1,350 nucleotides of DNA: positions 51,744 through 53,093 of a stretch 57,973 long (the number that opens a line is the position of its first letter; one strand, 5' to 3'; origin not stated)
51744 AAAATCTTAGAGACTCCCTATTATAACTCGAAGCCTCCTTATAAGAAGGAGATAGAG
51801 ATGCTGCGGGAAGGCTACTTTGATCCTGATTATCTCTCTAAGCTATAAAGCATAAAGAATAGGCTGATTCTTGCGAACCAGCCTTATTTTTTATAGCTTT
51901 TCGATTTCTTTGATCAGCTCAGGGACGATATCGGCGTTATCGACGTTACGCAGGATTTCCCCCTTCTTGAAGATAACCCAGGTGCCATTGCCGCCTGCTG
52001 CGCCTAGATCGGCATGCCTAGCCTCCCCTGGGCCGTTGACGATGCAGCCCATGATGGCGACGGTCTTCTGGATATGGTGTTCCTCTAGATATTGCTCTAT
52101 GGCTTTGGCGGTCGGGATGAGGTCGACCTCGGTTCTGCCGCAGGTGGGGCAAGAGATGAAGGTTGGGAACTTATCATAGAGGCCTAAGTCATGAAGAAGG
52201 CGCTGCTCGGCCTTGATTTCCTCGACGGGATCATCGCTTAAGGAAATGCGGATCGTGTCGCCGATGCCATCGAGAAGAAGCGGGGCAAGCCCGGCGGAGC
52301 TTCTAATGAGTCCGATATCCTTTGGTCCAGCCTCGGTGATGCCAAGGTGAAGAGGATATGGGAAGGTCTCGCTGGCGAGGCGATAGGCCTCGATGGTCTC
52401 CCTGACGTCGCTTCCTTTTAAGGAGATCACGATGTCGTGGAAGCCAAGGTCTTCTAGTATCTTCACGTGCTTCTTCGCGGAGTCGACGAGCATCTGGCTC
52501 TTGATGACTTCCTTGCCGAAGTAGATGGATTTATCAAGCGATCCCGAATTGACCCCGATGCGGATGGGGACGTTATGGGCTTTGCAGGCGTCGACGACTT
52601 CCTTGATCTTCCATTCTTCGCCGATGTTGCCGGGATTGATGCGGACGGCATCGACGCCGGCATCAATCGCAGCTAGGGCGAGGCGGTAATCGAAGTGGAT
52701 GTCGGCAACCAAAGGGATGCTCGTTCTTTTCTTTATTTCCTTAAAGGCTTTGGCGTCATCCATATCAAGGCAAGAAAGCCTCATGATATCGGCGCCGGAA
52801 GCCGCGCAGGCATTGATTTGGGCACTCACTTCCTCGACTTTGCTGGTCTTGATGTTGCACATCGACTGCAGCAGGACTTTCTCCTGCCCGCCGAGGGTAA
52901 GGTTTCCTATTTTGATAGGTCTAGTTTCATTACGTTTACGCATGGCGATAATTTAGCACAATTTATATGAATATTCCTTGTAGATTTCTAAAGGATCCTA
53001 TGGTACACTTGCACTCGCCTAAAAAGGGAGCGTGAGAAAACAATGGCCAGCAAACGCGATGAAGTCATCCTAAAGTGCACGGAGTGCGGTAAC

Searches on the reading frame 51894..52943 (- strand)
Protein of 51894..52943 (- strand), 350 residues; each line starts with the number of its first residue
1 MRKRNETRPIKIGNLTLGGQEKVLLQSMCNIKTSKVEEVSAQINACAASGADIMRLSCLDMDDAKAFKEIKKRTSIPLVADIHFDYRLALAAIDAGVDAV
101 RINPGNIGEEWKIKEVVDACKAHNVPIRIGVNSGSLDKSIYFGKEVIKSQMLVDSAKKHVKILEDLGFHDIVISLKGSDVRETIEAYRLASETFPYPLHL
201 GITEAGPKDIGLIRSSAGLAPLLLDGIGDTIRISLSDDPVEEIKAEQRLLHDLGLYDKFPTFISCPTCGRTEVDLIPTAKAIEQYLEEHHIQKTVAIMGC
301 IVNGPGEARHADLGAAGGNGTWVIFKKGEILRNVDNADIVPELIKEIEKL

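Call 20: find_related_loci(query=window:51894-52943:-, collection=genome_contigs, flank=10000)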
Query window:51894-52943:- (350 aa) in genome_contigs; peptide patterns used: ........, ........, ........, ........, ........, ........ (x = any residue, [..] = any of these).
471 stretches matched a pattern; 435 encode a relative of the query (tblastn E <= 1e-3); the best 80 are kept; 80 distinct loci.
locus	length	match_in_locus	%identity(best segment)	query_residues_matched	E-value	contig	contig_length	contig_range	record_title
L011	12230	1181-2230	81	1-350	0e+0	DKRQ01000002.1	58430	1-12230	MAG TPA_asm: Bacillales bacterium UBA7278 UBA7278_contig_1647, whole genome shotgun sequence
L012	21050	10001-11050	77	1-350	0e+0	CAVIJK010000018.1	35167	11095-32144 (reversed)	bacterium isolate H07616-L1_cleanbin_000030 genome assembly, contig: Spades_H07616-L1_contig_737, whole genome shotgun s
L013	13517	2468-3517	75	1-350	2e-180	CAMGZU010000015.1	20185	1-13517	MAG: uncultured Erysipelotrichaceae bacterium isolate SRR11784279_bin.55_metaWRAP_v1.3_MAG genome assembly, contig: ERZ1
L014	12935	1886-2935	76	1-350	5e-179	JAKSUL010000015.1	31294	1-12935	MAG: Bacilli bacterium isolate Horse_feces332 MAG332_15, whole genome shotgun sequence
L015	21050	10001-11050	76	1-350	6e-179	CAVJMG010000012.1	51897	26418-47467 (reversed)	uncultured Bacteroidales bacterium isolate H07654-L1_cleanbin_000028 genome assembly, contig: Spades_H07654-L1_contig_39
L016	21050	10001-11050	75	1-350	3e-178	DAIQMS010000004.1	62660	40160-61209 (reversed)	MAG TPA_asm: Bacillota bacterium isolate CTOTU1908 NODE_109_length_62660_cov_162.686798, whole genome shotgun sequence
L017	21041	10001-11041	74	4-350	2e-176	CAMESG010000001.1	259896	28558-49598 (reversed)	MAG: uncultured Mollicutes bacterium isolate SRR11489785_bin.2_metaWRAP_v1.3_MAG genome assembly, contig: ERZ11466792.5,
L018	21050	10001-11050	75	1-350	5e-176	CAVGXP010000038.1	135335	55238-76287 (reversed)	bacterium isolate G02630-L1_cleanbin_000018 genome assembly, contig: Spades_G02630-L1_contig_29, whole genome shotgun se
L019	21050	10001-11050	75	1-350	4e-176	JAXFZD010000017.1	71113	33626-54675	MAG: Bacilli bacterium isolate C4 bin12 ctg000051842, whole genome shotgun sequence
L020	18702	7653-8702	73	1-350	8e-175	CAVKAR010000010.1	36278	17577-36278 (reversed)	Lachnospiraceae bacterium isolate H07658-L1_cleanbin_000005 genome assembly, contig: Spades_H07658-L1_contig_242, whole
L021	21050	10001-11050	74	1-350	1e-174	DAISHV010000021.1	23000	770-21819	MAG TPA_asm: Bacillota bacterium isolate CTOTU1930 NODE_710_length_23000_cov_7.126258, whole genome shotgun sequence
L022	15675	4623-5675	74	1-350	4e-174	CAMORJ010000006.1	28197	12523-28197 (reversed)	MAG: uncultured Firmicutes bacterium isolate SRR873608_bin.203_metaWRAP_v1.3_MAG genome assembly, contig: NODE_4296_leng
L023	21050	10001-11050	72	1-350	6e-173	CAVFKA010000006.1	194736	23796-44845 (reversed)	bacterium isolate H07627-L1_cleanbin_000022 genome assembly, contig: Spades_H07627-L1_contig_5, whole genome shotgun seq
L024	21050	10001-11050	70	1-350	2e-172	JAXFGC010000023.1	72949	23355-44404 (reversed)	MAG: Candidatus Enteromonas sp. isolate SUG2460 k141_1582264, whole genome shotgun sequence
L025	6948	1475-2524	73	1-350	7e-173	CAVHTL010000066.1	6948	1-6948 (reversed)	bacterium isolate H07637-L1_cleanbin_000029 genome assembly, contig: Spades_H07637-L1_contig_6369, whole genome shotgun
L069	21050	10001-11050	65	1-350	2e-151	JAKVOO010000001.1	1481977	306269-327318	MAG: Bacilli bacterium isolate UW_MP_BACIL2_1 Ga0455828_0005, whole genome shotgun sequence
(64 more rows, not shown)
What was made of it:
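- Closest known: IS1634. Different: The host is an uncultured gut or rumen Bacilli lineage near 'Candidatus Enteromonas' (call 20).
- Tried and rejected: The ispG protein was used instead (call 20).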

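Call 67: search_protein_families(library=pfam, proteins=[L012:7359-9017:-, L069:4386-5033:-, L069:5008-6150:-, L069:6141-7175:-, L069:7181-7888:-, L069:7894-8928:-], max_evalue=0.001)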
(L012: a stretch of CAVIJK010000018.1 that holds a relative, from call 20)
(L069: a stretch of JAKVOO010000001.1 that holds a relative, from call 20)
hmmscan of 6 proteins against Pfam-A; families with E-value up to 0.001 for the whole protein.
L012:7359-9017:- (553 aa): 0 families

L069:4386-5033:- (216 aa): 3 families
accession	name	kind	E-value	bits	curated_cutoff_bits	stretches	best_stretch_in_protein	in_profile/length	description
PF02742.21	Fe_dep_repr_C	-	4.6e-22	78.2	27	1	65-133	2-70/70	Iron dependent repressor, metal binding and dimerisation domain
PF01325.25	Fe_dep_repress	-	9e-11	42.3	26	1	3-61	4-60/60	Iron dependent repressor, N-terminal DNA binding domain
PF12802.13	MarR_2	-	0.00082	19.9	27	0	26-55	23-52/61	MarR family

L069:5008-6150:- (381 aa): 1 family
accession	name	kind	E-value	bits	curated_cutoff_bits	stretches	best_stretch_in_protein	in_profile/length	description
PF00950.22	ABC-3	-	1.5e-24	87.4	20.1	1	8-272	11-257/258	ABC 3 transport family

L069:6141-7175:- (345 aa): 2 families
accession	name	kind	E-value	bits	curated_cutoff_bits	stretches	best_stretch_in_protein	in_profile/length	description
PF00950.22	ABC-3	-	2.6e-47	161.9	20.1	1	10-273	5-257/258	ABC 3 transport family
PF01032.23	FecCD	-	4e-05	23.3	26.5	1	9-249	45-284/311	FecCD transport family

L069:7181-7888:- (236 aa): 5 families
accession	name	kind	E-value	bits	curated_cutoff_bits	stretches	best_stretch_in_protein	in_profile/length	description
PF00005.33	ABC_tran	-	2.4e-31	109.6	25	1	23-166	3-136/137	ABC transporter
PF13304.12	AAA_21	-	3.1e-11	44.3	27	2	132-196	231-298/304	AAA domain, putative AbiEii toxin, Type IV TA system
PF02463.25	SMC_N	-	6.2e-05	23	40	1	32-198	25-200/220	RecF/RecN/SMC N terminal domain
PF13555.12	AAA_29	-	0.00023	21.3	27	1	28-57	19-48/61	P-loop containing region of AAA domain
PF13476.12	AAA_23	-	0.00081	20.5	27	0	32-50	20-38/201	AAA domain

L069:7894-8928:- (345 aa): 1 family
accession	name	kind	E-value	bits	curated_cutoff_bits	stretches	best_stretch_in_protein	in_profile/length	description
PF01297.22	ZnuA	-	2.8e-67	227.4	29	1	60-343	1-263/263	Zinc-uptake complex component A periplasmic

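Call 68: search_protein_families(library=ncbifam, proteins=[L012:7359-9017:-], max_evalue=0.05)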
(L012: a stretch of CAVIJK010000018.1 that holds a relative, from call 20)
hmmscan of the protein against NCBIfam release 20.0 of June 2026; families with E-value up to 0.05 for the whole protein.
L012:7359-9017:- (553 aa): 1 family
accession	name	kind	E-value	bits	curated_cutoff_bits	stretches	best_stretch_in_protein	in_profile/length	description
TIGR03296.1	M6dom_TIGR03296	domain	2.6e-23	83.3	110.8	1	147-398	13-274/286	M6 family metalloprotease domain-containing protein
